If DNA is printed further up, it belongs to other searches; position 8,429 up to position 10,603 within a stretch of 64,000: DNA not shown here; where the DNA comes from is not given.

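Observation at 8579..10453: selB without selA, selD, tRNA-Sec or an obvious selenoprotein in 64 kb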

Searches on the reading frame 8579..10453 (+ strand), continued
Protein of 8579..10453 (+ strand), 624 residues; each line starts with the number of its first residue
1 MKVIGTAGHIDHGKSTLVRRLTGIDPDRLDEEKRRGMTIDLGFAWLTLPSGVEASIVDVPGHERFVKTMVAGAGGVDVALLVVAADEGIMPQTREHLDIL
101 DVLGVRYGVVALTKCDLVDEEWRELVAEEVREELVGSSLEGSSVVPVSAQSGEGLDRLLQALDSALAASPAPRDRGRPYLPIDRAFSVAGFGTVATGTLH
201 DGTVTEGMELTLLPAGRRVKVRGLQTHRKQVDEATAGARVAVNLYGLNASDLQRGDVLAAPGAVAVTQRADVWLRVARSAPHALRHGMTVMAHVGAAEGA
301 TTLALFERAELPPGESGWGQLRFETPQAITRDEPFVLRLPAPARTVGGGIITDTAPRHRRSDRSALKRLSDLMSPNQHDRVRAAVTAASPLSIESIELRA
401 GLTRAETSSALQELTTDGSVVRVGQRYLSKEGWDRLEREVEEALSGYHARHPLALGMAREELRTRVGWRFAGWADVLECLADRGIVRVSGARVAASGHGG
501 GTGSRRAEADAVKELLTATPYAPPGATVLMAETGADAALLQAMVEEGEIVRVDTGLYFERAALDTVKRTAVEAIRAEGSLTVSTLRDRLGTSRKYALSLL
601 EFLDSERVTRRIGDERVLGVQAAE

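Call 15: find_homologous_proteins(query=window:8579-10450:+, max_evalue=1e-20)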
Query window:8579-10450:+ (624 aa): 8000 proteins with E <= 1e-20 among 8000 candidates; the best 120 are listed.
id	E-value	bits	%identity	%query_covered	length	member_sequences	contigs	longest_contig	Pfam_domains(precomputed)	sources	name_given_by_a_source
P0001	0.0e+0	1341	100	100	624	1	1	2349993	PF01926.30,PF09107.18,PF09106.18,PF00009.34,PF03144.32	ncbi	-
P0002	1.6e-235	801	60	100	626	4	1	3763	PF01926.30,PF09107.18,PF09106.18,PF00009.34,PF25461.2,PF03144.32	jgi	jgi:selenocysteine-specific elongation factor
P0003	2.6e-228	777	59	100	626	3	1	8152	PF01926.30,PF09107.18,PF09106.18,PF00009.34,PF25461.2,PF03144.32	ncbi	-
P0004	7.4e-226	769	59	100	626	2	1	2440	PF01926.30,PF09107.18,PF09106.18,PF00009.34,PF25461.2,PF03144.32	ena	-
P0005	2.1e-224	765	60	100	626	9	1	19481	PF01926.30,PF09107.18,PF09106.18,PF00009.34,PF25461.2,PF03144.32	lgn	-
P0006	1.4e-220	752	58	100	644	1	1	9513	PF01926.30,PF09107.18,PF09106.18,PF00009.34,PF25461.2,PF03144.32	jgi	jgi:selenocysteine-specific elongation factor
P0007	5.4e-218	743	58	100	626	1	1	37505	PF01926.30,PF09107.18,PF09106.18,PF00009.34,PF25461.2,PF03144.32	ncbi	-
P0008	6.4e-218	743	57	100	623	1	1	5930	PF01926.30,PF09107.18,PF09106.18,PF00009.34,PF25461.2,PF03144.32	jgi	jgi:selenocysteine-specific elongation factor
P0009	1.2e-215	736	57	100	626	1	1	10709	PF01926.30,PF09107.18,PF09106.18,PF00009.34,PF25461.2,PF03144.32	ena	-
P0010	3.8e-212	724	57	100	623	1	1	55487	PF01926.30,PF09107.18,PF09106.18,PF00009.34,PF25461.2,PF03144.32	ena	-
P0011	2.8e-211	721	58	99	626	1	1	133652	PF01926.30,PF09107.18,PF09106.18,PF00009.34,PF25461.2,PF03144.32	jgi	jgi:selenocysteine-specific elongation factor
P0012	3.0e-208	711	56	100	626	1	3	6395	PF01926.30,PF09107.18,PF09106.18,PF00009.34,PF25461.2,PF03144.32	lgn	-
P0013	5.3e-207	707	56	100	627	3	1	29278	PF01926.30,PF09107.18,PF09106.18,PF00009.34,PF25461.2,PF03144.32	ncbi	ncbi:MAG: selenocysteine-specific translation elongation factor [Chloroflexota bacterium]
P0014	1.7e-205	702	53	100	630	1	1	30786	PF01926.30,PF09107.18,PF09106.18,PF00009.34,PF25461.2,PF03144.32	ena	-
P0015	1.8e-205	702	55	100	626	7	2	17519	PF01926.30,PF09107.18,PF09106.18,PF00009.34,PF03144.32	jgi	jgi:selenocysteine-specific elongation factor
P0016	6.1e-205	700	54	100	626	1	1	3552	PF01926.30,PF09107.18,PF09106.18,PF00009.34,PF25461.2,PF03144.32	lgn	-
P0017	8.7e-204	696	55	100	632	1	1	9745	PF01926.30,PF09107.18,PF09106.18,PF00009.34,PF25461.2,PF03144.32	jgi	-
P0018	1.9e-202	692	55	100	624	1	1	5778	PF01926.30,PF09107.18,PF09106.18,PF00009.34,PF25461.2,PF03144.32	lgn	-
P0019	2.1e-201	689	54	100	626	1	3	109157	PF01926.30,PF09107.18,PF09106.18,PF00009.34,PF25461.2,PF03144.32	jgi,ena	-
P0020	4.2e-200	684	52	100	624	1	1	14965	PF01926.30,PF09107.18,PF09106.18,PF00009.34,PF25461.2,PF03144.32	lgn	-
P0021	2.5e-199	682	56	99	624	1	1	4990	PF01926.30,PF09107.18,PF09106.18,PF00009.34,PF25461.2,PF03144.32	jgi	jgi:selenocysteine-specific elongation factor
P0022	8.4e-199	680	56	94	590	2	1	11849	PF09107.18,PF09106.18,PF00009.34,PF25461.2,PF03144.32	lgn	-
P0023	1.2e-197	676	53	100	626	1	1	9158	PF01926.30,PF09107.18,PF09106.18,PF00009.34,PF25461.2,PF03144.32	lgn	-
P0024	4.8e-197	674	57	93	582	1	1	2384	PF01926.30,PF09106.18,PF00009.34,PF25461.2,PF03144.32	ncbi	ncbi:MAG TPA: selenocysteine-specific translation elongation factor, partial [Chloroflexota bacteriu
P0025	2.9e-196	672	53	100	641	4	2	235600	PF01926.30,PF09107.18,PF09106.18,PF00009.34,PF25461.2,PF03144.32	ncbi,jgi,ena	-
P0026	7.1e-196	670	54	100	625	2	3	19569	PF01926.30,PF09107.18,PF09106.18,PF00009.34,PF25461.2,PF03144.32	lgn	-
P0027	4.3e-195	668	53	100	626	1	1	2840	PF01926.30,PF09107.18,PF09106.18,PF00009.34,PF25461.2,PF03144.32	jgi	jgi:selenocysteine-specific elongation factor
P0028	1.1e-194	666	52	100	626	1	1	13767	PF01926.30,PF09107.18,PF09106.18,PF00009.34,PF25461.2,PF03144.32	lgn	-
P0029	2.9e-194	665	53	100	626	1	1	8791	PF01926.30,PF09107.18,PF09106.18,PF00009.34,PF25461.2,PF03144.32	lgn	-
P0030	1.1e-193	663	54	100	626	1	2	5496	PF01926.30,PF09107.18,PF09106.18,PF00009.34,PF25461.2,PF03144.32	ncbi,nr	ncbi:MAG: selenocysteine-specific translation elongation factor [Chloroflexota bacterium]|nr:selenoc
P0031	3.5e-193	661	52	99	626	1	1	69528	PF01926.30,PF09107.18,PF09106.18,PF00009.34,PF25461.2,PF03144.32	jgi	jgi:selenocysteine-specific elongation factor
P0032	1.0e-192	660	52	100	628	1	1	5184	PF01926.30,PF09107.18,PF09106.18,PF00009.34,PF25461.2,PF03144.32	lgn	-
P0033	1.3e-192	660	52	100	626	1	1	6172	PF01926.30,PF09107.18,PF09106.18,PF00009.34,PF03144.32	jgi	jgi:selenocysteine-specific elongation factor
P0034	1.4e-192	660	51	100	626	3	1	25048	PF01926.30,PF09107.18,PF09106.18,PF00009.34,PF25461.2,PF03144.32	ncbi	ncbi:MAG: selenocysteine-specific translation elongation factor [Chloroflexota bacterium]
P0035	7.5e-192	657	54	99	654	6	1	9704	PF01926.30,PF09107.18,PF09106.18,PF00009.34,PF25461.2,PF03144.32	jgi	jgi:selenocysteine-specific elongation factor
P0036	3.8e-191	655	52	100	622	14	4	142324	PF01926.30,PF09107.18,PF09106.18,PF00009.34,PF25461.2,PF03144.32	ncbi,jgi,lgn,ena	-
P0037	4.5e-190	651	53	99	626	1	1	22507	PF01926.30,PF09107.18,PF09106.18,PF00009.34,PF25461.2,PF03144.32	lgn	-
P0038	1.2e-189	650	52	100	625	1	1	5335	PF01926.30,PF09107.18,PF09106.18,PF00009.34,PF25461.2,PF03144.32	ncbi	-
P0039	1.5e-189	649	53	100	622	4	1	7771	PF01926.30,PF09107.18,PF09106.18,PF00009.34,PF25461.2,PF03144.32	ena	-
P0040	5.2e-189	648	52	100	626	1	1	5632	PF01926.30,PF09107.18,PF09106.18,PF00009.34,PF25461.2,PF03144.32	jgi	jgi:selenocysteine-specific elongation factor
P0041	7.6e-189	647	52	100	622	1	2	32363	PF01926.30,PF09107.18,PF09106.18,PF00009.34,PF25461.2,PF03144.32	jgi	-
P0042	3.8e-188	645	60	85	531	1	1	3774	PF01926.30,PF09106.18,PF00009.34,PF25461.2,PF03144.32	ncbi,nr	ncbi:MAG: selenocysteine-specific translation elongation factor, partial [Chloroflexi bacterium]|nr:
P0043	4.3e-187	641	51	100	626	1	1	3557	PF01926.30,PF09107.18,PF09106.18,PF00009.34,PF03144.32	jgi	jgi:selenocysteine-specific elongation factor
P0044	3.0e-186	639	51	99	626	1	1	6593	PF01926.30,PF09107.18,PF09106.18,PF00009.34,PF25461.2,PF03144.32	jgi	jgi:selenocysteine-specific elongation factor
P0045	3.2e-186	638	52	100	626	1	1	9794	PF01926.30,PF09107.18,PF09106.18,PF00009.34,PF25461.2,PF03144.32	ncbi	ncbi:MAG: selenocysteine-specific translation elongation factor [Chloroflexota bacterium]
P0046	2.8e-184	632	51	100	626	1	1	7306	PF01926.30,PF09107.18,PF09106.18,PF00009.34,PF25461.2,PF03144.32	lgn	-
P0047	3.7e-184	632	53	96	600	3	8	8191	PF09107.18,PF09106.18,PF00009.34,PF25461.2,PF03144.32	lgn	-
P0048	4.7e-184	631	52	99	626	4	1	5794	PF01926.30,PF09107.18,PF09106.18,PF00009.34,PF25461.2,PF03144.32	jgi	jgi:selenocysteine-specific elongation factor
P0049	1.0e-182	627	51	99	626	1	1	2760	PF01926.30,PF09107.18,PF09106.18,PF00009.34,PF25461.2,PF03144.32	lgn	-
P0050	1.9e-182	626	52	100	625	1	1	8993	PF01926.30,PF09107.18,PF09106.18,PF00009.34,PF12802.14,PF25461.2,PF03144.32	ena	-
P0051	5.3e-182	625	52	100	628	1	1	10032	PF01926.30,PF09107.18,PF09106.18,PF00009.34,PF25461.2,PF03144.32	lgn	-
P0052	1.1e-181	624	51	99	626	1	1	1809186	PF01926.30,PF09107.18,PF09106.18,PF00009.34,PF25461.2,PF03144.32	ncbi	-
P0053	2.0e-181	623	51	99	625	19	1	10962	PF01926.30,PF09107.18,PF09106.18,PF00009.34,PF25461.2,PF03144.32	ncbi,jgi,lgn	-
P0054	2.1e-181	623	49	100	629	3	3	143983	PF01926.30,PF09107.18,PF09106.18,PF00009.34,PF03144.32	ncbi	ncbi:MAG: selenocysteine-specific translation elongation factor [Chloroflexota bacterium]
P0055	7.3e-181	621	53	100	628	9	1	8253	PF01926.30,PF09107.18,PF09106.18,PF00009.34,PF25461.2,PF03144.32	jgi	jgi:selenocysteine-specific elongation factor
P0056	8.2e-181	621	52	100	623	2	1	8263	PF01926.30,PF09107.18,PF09106.18,PF00009.34,PF25461.2,PF03144.32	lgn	-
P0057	8.2e-181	621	52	100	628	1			PF01926.30,PF09107.18,PF09106.18,PF00009.34,PF25461.2,PF03144.32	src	-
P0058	1.8e-180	619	49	100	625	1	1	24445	PF01926.30,PF09107.18,PF09106.18,PF00009.34,PF25461.2,PF03144.32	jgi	jgi:selenocysteine-specific elongation factor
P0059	1.9e-180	619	53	100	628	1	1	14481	PF01926.30,PF09107.18,PF09106.18,PF00009.34,PF25461.2,PF03144.32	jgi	jgi:selenocysteine-specific elongation factor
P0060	2.5e-180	619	52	100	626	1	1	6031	PF01926.30,PF09107.18,PF09106.18,PF00009.34,PF25461.2,PF03144.32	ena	-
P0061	3.2e-180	619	52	94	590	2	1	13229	PF09107.18,PF09106.18,PF00009.34,PF25461.2,PF03144.32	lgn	-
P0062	3.7e-180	618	50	100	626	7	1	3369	PF01926.30,PF09107.18,PF09106.18,PF00009.34,PF25461.2,PF03144.32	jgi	jgi:selenocysteine-specific elongation factor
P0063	5.8e-180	618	50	100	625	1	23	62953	PF01926.30,PF09107.18,PF09106.18,PF00009.34,PF25461.2,PF03144.32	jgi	jgi:selenocysteine-specific elongation factor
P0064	1.8e-179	616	52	100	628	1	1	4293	PF01926.30,PF09107.18,PF09106.18,PF00009.34,PF25461.2,PF03144.32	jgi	jgi:selenocysteine-specific elongation factor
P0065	2.7e-179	616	51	99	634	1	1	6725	PF01926.30,PF09107.18,PF09106.18,PF02421.25,PF00009.34,PF25461.2,PF03144.32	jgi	jgi:selenocysteine-specific elongation factor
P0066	1.1e-178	614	50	100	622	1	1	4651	PF01926.30,PF09107.18,PF09106.18,PF00009.34,PF25461.2,PF03144.32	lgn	-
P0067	1.4e-178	613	50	100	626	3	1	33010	PF01926.30,PF09107.18,PF09106.18,PF00009.34,PF25461.2,PF03144.32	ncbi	-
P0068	6.7e-178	611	52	98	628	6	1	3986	PF01926.30,PF09107.18,PF09106.18,PF00009.34,PF12802.14,PF25461.2,PF03144.32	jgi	-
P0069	6.7e-178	611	51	100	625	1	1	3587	PF01926.30,PF09107.18,PF09106.18,PF00009.34,PF25461.2,PF03144.32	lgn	-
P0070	7.7e-178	611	49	100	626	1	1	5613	PF01926.30,PF09107.18,PF09106.18,PF00009.34,PF25461.2,PF03144.32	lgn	-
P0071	9.9e-178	610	48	99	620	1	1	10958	PF01926.30,PF09107.18,PF09106.18,PF00009.34,PF25461.2,PF03144.32,PF08221.18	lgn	-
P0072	1.0e-177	610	52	99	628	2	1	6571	PF01926.30,PF09107.18,PF09106.18,PF00009.34,PF12802.14,PF25461.2,PF03144.32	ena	-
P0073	1.7e-177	610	51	99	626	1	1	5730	PF01926.30,PF09107.18,PF09106.18,PF00009.34,PF25461.2,PF03144.32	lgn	-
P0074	2.0e-177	609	51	100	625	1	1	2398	PF01926.30,PF09107.18,PF09106.18,PF00009.34,PF25461.2,PF03144.32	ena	-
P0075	3.4e-177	609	51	99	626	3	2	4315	PF01926.30,PF09107.18,PF09106.18,PF00009.34,PF12802.14,PF25461.2,PF03144.32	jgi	jgi:selenocysteine-specific elongation factor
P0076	2.2e-176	606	52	100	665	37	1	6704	PF01926.30,PF09107.18,PF09106.18,PF00009.34,PF25461.2,PF03144.32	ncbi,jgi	-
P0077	8.8e-176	604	51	100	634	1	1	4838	PF01926.30,PF09107.18,PF09106.18,PF00009.34,PF25461.2,PF03144.32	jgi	jgi:selenocysteine-specific elongation factor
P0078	5.1e-175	601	50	100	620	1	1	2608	PF01926.30,PF09107.18,PF09106.18,PF00009.34,PF25461.2,PF03144.32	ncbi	ncbi:MAG: selenocysteine-specific translation elongation factor [Chloroflexota bacterium]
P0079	7.4e-175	601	52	99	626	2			PF01926.30,PF09107.18,PF09106.18,PF00009.34,PF25461.2,PF03144.32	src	-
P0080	4.1e-174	599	50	99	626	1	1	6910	PF01926.30,PF09107.18,PF09106.18,PF00009.34,PF25461.2,PF03144.32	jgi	jgi:selenocysteine-specific elongation factor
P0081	4.4e-174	598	48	100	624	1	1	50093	PF01926.30,PF09107.18,PF09106.18,PF00009.34,PF25461.2,PF03144.32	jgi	jgi:selenocysteine-specific elongation factor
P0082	4.5e-173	595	50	100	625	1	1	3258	PF01926.30,PF09107.18,PF09106.18,PF00009.34,PF25461.2,PF03144.32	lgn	-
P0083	7.9e-173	594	50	99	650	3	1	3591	PF01926.30,PF09107.18,PF09106.18,PF00009.34,PF25461.2,PF03144.32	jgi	-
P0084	1.3e-172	594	49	99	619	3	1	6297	PF01926.30,PF09107.18,PF09106.18,PF00009.34,PF25461.2,PF03144.32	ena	-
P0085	1.3e-172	594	49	99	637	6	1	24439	PF01926.30,PF09107.18,PF09106.18,PF00009.34,PF25461.2,PF03144.32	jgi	jgi:selenocysteine-specific elongation factor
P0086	1.8e-172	593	49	99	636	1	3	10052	PF01926.30,PF09107.18,PF09106.18,PF00009.34,PF25461.2,PF03144.32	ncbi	ncbi:MAG: selenocysteine-specific translation elongation factor [Chloroflexota bacterium]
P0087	2.8e-172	592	50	99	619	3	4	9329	PF13412.13,PF01926.30,PF17782.8,PF09107.18,PF09106.18,PF06969.23,PF09339.17,PF00009.34,PF25461.2,PF03144.32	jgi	-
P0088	1.1e-171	590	48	99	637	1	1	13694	PF01926.30,PF09107.18,PF09106.18,PF00009.34,PF25461.2,PF03144.32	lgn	-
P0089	1.5e-171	590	49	100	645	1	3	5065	PF01926.30,PF09107.18,PF09106.18,PF00009.34,PF25461.2,PF03144.32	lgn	-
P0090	1.7e-171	590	48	100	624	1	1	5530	PF01926.30,PF09107.18,PF09106.18,PF00009.34,PF25461.2,PF03144.32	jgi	jgi:selenocysteine-specific elongation factor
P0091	4.1e-171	589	49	99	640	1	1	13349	PF09107.18,PF09106.18,PF00009.34,PF25461.2,PF03144.32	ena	-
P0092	9.4e-171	587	48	99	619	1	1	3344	PF01926.30,PF09107.18,PF09106.18,PF00009.34,PF25461.2,PF03144.32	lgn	-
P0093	9.5e-171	587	48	100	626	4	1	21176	PF01926.30,PF09107.18,PF09106.18,PF00009.34,PF25461.2,PF03144.32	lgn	-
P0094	1.0e-170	587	50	99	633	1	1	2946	PF01926.30,PF09107.18,PF09106.18,PF00009.34,PF25461.2,PF03144.32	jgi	jgi:selenocysteine-specific elongation factor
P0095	1.8e-170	586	47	99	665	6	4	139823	PF01926.30,PF09107.18,PF09106.18,PF00009.34,PF25461.2,PF03144.32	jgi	-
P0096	1.9e-170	586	49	99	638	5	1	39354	PF01926.30,PF09107.18,PF09106.18,PF00009.34,PF25461.2,PF03144.32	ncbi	ncbi:MAG TPA: selenocysteine-specific translation elongation factor [Chloroflexota bacterium]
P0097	3.0e-170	586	46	99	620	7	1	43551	PF01926.30,PF09107.18,PF09106.18,PF00009.34,PF25461.2,PF03144.32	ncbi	-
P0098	3.3e-170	586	48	100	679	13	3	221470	PF01926.30,PF09107.18,PF09106.18,PF00009.34,PF25461.2,PF03144.32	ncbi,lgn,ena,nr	ncbi:MAG TPA: selenocysteine-specific translation elongation factor [Chloroflexi bacterium]|nr:selen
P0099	5.2e-170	585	49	99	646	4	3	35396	PF01926.30,PF09107.18,PF09106.18,PF00009.34,PF25461.2,PF03144.32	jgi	jgi:selenocysteine-specific elongation factor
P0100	6.4e-170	585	47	99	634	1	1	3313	PF01926.30,PF09107.18,PF09106.18,PF00009.34,PF25461.2,PF03144.32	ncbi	-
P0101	1.1e-169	584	51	99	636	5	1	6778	PF01926.30,PF09107.18,PF09106.18,PF00009.34,PF25461.2,PF03144.32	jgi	-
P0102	1.4e-169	584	49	99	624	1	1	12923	PF09107.18,PF09106.18,PF00009.34,PF25461.2,PF03144.32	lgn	-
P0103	2.3e-169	583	48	99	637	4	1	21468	PF01926.30,PF09107.18,PF09106.18,PF00009.34,PF25461.2,PF03144.32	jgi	-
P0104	5.6e-169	582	49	99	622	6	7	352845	PF01926.30,PF09107.18,PF09106.18,PF00009.34,PF25461.2,PF03144.32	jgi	-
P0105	6.9e-169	581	46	99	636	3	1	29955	PF01926.30,PF09107.18,PF09106.18,PF00009.34,PF25461.2,PF03144.32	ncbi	ncbi:MAG: selenocysteine-specific translation elongation factor [Chloroflexota bacterium]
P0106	7.4e-169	581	47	99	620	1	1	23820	PF01926.30,PF09107.18,PF09106.18,PF00009.34,PF25461.2,PF03144.32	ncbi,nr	ncbi:MAG: selenocysteine-specific translation elongation factor [Chloroflexi bacterium]|nr:selenocys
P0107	1.8e-168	580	47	100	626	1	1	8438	PF01926.30,PF09107.18,PF09106.18,PF00009.34,PF25461.2,PF03144.32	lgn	-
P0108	1.9e-168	580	49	99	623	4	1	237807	PF01926.30,PF09107.18,PF09106.18,PF00009.34,PF25461.2,PF03144.32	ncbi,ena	-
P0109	2.1e-168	580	46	99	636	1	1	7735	PF01926.30,PF09107.18,PF09106.18,PF00009.34,PF25461.2,PF03144.32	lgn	-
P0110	2.3e-168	579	51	99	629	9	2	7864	PF01926.30,PF09107.18,PF09106.18,PF00009.34,PF25461.2,PF03144.32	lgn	-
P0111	3.1e-168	579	49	99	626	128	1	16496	PF01926.30,PF09107.18,PF09106.18,PF00009.34,PF25461.2,PF03144.32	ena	-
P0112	3.3e-168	579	48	99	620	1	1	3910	PF01926.30,PF09107.18,PF09106.18,PF00009.34,PF25461.2,PF03144.32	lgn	-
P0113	3.8e-168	579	47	99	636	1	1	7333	PF01926.30,PF09107.18,PF09106.18,PF00009.34,PF25461.2,PF03144.32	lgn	-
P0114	3.9e-168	579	48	99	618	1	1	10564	PF01926.30,PF09107.18,PF09106.18,PF00009.34,PF25461.2,PF03144.32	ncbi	-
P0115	4.7e-168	578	48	99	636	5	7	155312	PF01926.30,PF09107.18,PF09106.18,PF00009.34,PF25461.2,PF03144.32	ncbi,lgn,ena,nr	ncbi:MAG TPA: selenocysteine-specific translation elongation factor [Chloroflexota bacterium]|nr:sel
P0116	5.2e-168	578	48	99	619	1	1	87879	PF01926.30,PF09107.18,PF09106.18,PF00009.34,PF25461.2,PF03144.32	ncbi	-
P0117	6.4e-168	578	47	99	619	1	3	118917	PF01926.30,PF09107.18,PF09106.18,PF00009.34,PF25461.2,PF03144.32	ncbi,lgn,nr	ncbi:MAG: selenocysteine-specific translation elongation factor [Chloroflexi bacterium]|nr:selenocys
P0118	7.5e-168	578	49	99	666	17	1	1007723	PF01926.30,PF09107.18,PF09106.18,PF00009.34,PF25461.2,PF03144.32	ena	-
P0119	8.7e-168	578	49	99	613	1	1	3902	PF01926.30,PF09107.18,PF09106.18,PF00009.34,PF25461.2,PF03144.32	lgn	-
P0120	9.0e-168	578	49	99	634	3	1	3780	PF01926.30,PF09107.18,PF09106.18,PF00009.34,PF25461.2,PF03144.32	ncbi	-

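Call 16: find_encoding_contigs(protein=P0001, flank=10000, max_places=3)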
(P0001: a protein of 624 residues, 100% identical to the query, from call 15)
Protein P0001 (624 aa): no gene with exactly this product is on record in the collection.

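Call 17: list_cluster_members(proteins=[P0001])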
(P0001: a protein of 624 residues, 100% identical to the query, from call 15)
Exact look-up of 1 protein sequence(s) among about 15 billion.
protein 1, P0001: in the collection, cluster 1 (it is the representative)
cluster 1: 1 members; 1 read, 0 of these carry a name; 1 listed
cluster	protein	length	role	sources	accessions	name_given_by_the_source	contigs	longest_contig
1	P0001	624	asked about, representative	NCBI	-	-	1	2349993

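Call 22: find_encoding_contigs(protein=P0011, flank=10000, max_places=2)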
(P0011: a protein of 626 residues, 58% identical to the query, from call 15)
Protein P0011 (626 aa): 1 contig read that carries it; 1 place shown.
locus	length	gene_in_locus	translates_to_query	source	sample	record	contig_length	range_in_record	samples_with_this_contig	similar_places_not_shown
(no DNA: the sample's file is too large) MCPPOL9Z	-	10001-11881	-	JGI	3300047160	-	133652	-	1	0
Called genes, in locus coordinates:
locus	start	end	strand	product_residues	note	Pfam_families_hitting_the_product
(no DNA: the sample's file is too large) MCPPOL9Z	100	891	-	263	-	PF04199:Cyclase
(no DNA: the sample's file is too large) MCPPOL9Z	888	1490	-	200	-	PF02775:TPP_enzyme_C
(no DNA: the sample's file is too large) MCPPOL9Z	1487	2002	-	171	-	-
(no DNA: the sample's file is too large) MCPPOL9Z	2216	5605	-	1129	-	PF13191:AAA_16, PF13401:AAA_22 (weak), PF07719:TPR_2 (faint), PF13174:TPR_6 (faint), PF13374:TPR_10 (faint), PF13424:TPR_12 (faint), PF00515:TPR_1 (faint), PF17874:TPR_MalT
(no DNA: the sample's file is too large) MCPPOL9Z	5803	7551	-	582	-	PF01663:Phosphodiest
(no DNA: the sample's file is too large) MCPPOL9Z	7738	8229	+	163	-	PF01967:MoaC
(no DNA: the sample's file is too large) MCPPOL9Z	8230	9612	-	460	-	PF00072:Response_reg, PF00158:Sigma54_activat, PF14532:Sigma54_activ_2, PF00004:AAA (weak), PF07728:AAA_5, PF25601:AAA_lid_14, PF02954:HTH_8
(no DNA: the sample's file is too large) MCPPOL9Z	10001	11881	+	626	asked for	PF00009:GTP_EFTU, PF01926:MMR_HSR1 (weak), PF03144:GTP_EFTU_D2, PF25461:Beta-barrel_SelB, PF09106:WHD_2nd_SelB, PF09107:WHD_3rd_SelB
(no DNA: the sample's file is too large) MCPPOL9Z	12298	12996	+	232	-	PF13439:Glyco_transf_4 (weak), PF20706:GT4-conflict, PF00534:Glycos_transf_1, PF13692:Glyco_trans_1_4, PF13524:Glyco_trans_1_2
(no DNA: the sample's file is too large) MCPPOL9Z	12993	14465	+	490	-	PF13727:CoA_binding_3, PF02397:Bac_transf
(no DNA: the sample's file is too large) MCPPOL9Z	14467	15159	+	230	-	-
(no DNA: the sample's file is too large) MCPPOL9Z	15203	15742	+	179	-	-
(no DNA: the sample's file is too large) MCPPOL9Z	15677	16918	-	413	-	PF02441:Flavoprotein, PF04127:DFP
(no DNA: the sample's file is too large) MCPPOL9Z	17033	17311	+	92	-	-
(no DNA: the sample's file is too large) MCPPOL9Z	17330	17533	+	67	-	PF01197:Ribosomal_L31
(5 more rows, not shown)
